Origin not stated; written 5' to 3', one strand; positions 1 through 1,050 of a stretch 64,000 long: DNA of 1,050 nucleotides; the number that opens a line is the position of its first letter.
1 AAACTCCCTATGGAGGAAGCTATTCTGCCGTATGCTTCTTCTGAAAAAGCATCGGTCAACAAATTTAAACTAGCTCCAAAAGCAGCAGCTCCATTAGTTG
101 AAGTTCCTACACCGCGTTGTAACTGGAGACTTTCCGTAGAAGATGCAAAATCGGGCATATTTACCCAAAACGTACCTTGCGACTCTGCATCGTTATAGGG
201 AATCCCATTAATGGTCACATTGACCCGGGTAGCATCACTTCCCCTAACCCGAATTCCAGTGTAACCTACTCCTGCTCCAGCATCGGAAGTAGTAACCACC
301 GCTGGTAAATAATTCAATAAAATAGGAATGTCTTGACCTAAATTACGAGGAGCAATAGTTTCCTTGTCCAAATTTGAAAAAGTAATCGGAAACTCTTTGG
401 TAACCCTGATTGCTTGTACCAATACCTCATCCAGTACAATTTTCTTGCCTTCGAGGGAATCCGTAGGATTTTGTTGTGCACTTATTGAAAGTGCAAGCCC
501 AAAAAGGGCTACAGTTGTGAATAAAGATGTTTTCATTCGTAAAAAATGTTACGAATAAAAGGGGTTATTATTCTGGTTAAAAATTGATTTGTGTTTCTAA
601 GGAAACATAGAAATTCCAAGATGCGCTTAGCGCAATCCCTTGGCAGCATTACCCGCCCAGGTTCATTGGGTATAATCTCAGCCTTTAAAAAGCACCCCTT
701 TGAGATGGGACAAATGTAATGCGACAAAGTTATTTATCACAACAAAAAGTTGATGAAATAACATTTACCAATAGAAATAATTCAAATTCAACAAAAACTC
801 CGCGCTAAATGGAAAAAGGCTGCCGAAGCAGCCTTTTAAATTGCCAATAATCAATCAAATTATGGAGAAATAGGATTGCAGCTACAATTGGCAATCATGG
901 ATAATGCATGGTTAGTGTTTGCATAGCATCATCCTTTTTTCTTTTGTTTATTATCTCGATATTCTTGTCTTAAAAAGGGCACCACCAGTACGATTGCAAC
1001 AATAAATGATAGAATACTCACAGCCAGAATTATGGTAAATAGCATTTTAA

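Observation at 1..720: TPP riboswitch controlling a TonB-dependent outer-membrane receptor (candidate thiamin-related outer-membrane importer)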

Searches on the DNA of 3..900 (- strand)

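Call 3: search_rna_families(source=window, start=400, end=900, threshold=evalue, max_evalue=10, show_alignments=5)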
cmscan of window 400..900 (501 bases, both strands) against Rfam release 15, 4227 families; matches with E-value up to 10: 10.
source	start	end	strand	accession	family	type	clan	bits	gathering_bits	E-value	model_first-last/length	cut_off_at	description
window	619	709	-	RF00059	TPP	Cis-reg; riboswitch;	-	50.7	54.3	4.5e-09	1-105/105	no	TPP riboswitch aptamer (THI element)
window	813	900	-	RF02144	rsmX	Gene;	CL00106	22.4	56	0.044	35-114/114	5'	rsmX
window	717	844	+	RF02084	STnc130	Gene; sRNA;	-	21.8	55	0.65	1-135/135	no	Enterobacteria sRNA STnc130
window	420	487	-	RF00204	snoR12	Gene; snRNA; snoRNA; CD-box;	-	19.4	39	0.61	1-83/83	no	Small nucleolar RNA R12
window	554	609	+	RF01067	ATPC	Gene;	-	16.7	45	1.3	1-92/92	no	ATPC RNA motif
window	465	506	-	RF02753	ES173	Gene; sRNA;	-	14.2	90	7.8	1-64/64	no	ES173 sRNA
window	793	836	+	RF01619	ceN115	Gene; sRNA;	-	14.1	44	2.4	1-159/159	no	C. elegans sRNA ceN115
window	721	837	+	RF02503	Atu_C9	Gene; sRNA;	-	10.7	40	1.4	79-192/192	no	Rhizobiales sRNA Atu_C9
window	816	839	-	RF00552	rncO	Cis-reg;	-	10.5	43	9.3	176-199/214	no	rncO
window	529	614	-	RF01822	RsaJ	Gene; sRNA;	-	9.8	100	9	1-287/287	no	RNA Staph. aureus A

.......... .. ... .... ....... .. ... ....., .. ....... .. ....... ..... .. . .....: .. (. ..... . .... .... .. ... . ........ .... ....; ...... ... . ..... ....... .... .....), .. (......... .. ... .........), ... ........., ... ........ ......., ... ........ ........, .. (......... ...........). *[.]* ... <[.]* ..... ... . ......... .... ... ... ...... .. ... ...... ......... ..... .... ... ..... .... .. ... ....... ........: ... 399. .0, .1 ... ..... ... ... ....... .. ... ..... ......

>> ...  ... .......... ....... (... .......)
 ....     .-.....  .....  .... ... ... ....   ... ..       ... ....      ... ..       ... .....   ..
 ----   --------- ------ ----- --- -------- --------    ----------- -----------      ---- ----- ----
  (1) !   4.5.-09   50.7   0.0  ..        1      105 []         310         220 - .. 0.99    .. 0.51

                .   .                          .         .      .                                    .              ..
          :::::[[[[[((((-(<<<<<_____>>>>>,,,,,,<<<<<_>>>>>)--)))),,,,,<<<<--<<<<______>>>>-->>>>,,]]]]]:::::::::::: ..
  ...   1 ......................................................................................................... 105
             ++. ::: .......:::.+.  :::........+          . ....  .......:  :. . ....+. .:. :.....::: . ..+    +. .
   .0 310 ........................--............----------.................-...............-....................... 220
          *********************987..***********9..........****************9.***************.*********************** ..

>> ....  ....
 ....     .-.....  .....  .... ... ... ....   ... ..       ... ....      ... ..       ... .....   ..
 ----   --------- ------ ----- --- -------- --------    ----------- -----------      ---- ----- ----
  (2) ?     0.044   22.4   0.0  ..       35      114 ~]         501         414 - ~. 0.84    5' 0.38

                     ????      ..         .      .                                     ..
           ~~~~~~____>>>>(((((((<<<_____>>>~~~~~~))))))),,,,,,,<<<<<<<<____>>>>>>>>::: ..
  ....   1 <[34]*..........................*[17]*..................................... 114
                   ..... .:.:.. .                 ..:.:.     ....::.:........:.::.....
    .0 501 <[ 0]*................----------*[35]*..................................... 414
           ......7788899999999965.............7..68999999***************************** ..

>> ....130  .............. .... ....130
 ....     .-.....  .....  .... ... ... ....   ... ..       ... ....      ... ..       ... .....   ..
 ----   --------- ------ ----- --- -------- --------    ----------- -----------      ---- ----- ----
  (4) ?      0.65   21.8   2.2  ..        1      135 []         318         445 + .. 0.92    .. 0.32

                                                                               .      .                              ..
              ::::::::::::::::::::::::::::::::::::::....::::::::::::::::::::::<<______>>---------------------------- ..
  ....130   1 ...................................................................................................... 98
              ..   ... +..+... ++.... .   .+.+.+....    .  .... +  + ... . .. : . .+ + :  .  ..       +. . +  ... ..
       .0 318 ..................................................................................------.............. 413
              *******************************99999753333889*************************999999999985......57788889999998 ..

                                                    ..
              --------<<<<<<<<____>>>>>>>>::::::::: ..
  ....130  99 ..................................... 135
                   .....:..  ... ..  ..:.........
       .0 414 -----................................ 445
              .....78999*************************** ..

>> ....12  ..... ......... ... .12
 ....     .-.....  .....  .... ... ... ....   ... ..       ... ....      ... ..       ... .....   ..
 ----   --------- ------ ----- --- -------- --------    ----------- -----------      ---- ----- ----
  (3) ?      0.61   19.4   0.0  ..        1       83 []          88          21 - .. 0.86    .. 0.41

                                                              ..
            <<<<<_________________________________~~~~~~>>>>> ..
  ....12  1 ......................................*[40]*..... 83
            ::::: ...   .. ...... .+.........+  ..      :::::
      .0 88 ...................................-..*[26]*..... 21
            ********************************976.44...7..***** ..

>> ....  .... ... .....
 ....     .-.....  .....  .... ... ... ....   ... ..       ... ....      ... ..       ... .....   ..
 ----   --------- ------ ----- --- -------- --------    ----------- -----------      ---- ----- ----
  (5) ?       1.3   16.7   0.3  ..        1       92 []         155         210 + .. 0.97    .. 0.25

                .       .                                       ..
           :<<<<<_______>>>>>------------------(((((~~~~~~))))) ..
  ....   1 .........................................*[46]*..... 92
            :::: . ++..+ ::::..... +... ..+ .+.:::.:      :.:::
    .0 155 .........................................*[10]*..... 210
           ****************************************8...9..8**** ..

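Call 41: search_rna_families(sources=[L010, L015, L017, L021, L035, L038, L043, L047, L053, L064, L073], threshold=gathering)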
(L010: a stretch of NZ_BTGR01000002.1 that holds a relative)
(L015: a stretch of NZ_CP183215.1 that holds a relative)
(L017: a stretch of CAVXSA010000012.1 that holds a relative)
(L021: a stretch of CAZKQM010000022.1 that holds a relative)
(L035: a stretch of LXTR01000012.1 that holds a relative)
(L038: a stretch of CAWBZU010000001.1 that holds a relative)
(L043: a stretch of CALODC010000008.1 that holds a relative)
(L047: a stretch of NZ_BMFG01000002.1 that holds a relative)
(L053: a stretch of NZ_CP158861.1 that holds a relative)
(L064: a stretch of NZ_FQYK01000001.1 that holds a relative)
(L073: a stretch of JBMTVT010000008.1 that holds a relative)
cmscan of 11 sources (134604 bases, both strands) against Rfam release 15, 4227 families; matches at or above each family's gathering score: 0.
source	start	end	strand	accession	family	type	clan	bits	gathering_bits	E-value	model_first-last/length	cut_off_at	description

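Call 43: search_rna_families(sources=[L015, L035, L038, L053, L064], threshold=evalue, max_evalue=0.001)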
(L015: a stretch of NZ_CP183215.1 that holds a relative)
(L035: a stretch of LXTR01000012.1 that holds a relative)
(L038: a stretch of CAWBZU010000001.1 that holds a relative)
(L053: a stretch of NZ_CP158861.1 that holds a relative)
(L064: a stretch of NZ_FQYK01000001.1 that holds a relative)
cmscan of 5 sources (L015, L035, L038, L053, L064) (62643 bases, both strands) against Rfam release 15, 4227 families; matches with E-value up to 0.001: 1.
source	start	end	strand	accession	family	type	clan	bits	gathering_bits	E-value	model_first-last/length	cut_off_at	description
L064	5751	5842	+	RF00059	TPP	Cis-reg; riboswitch;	-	39.6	54.3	0.00029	1-105/105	no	TPP riboswitch aptamer (THI element)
